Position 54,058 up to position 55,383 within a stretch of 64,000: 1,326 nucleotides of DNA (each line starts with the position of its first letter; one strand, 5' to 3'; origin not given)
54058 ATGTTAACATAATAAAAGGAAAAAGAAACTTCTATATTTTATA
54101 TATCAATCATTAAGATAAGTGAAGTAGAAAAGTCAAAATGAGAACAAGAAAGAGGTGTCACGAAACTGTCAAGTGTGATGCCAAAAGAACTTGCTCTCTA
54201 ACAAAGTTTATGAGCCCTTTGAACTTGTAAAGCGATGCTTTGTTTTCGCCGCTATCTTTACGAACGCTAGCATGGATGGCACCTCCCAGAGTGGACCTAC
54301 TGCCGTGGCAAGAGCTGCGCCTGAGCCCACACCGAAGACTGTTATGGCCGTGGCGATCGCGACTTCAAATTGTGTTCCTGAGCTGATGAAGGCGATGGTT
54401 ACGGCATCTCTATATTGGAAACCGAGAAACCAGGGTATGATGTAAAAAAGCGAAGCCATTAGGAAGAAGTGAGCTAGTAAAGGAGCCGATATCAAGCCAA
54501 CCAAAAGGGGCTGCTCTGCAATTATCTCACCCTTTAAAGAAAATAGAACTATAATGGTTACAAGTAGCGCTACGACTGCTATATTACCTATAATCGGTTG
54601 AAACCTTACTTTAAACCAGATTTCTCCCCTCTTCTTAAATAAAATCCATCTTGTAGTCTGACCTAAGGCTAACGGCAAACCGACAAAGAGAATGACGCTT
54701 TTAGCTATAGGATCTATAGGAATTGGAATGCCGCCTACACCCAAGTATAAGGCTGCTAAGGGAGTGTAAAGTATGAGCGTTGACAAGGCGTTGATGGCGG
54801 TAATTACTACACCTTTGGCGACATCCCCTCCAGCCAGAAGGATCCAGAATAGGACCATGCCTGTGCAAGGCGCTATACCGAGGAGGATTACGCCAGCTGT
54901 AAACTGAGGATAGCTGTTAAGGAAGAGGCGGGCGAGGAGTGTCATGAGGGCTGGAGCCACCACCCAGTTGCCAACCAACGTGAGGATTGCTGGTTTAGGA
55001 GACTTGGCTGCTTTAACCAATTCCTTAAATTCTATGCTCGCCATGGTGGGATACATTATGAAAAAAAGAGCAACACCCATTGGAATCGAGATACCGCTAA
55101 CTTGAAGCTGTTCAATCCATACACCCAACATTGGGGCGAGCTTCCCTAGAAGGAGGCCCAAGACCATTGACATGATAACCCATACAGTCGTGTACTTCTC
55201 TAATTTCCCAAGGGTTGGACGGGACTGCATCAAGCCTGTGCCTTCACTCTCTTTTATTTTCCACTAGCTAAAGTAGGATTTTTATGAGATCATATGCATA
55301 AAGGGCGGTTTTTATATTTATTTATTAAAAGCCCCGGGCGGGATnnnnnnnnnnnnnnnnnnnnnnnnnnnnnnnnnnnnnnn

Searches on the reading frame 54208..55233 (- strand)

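Call 62: search_protein_families(library=pfam, proteins=[window:54208-55233:-], max_evalue=0.1)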
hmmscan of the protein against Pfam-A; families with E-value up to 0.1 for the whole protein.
window:54208-55233:- (341 aa): 2 families
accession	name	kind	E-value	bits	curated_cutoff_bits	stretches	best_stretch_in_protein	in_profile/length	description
PF01758.21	SBF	-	7.8e-41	140.3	24.3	1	54-240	2-190/191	Sodium Bile acid symporter family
PF13593.11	SBF_like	-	4.1e-13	49.7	25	1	18-307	2-287/313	SBF-like CPA transporter family (DUF4137)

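Call 80: search_protein_families(library=ncbifam, proteins=[window:54208-55233:-], max_evalue=0.00001)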
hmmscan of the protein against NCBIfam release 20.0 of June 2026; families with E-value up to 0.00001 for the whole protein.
window:54208-55233:- (341 aa): 3 families
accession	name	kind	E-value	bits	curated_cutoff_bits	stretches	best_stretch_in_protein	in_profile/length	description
TIGR00832.1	acr3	equivalog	1.7e-92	310.3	282.8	1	8-328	1-327/327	ACR3 family arsenite efflux transporter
TIGR00841.1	bass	subfamily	1.1e-09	38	326.3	1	48-324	35-300/321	bile acid:sodium symporter family transporter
NF047939.1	PantTportPanS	equivalog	4e-09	36.5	400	1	45-316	26-284/299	ketopantoate/pantoate/pantothenate transporter PanS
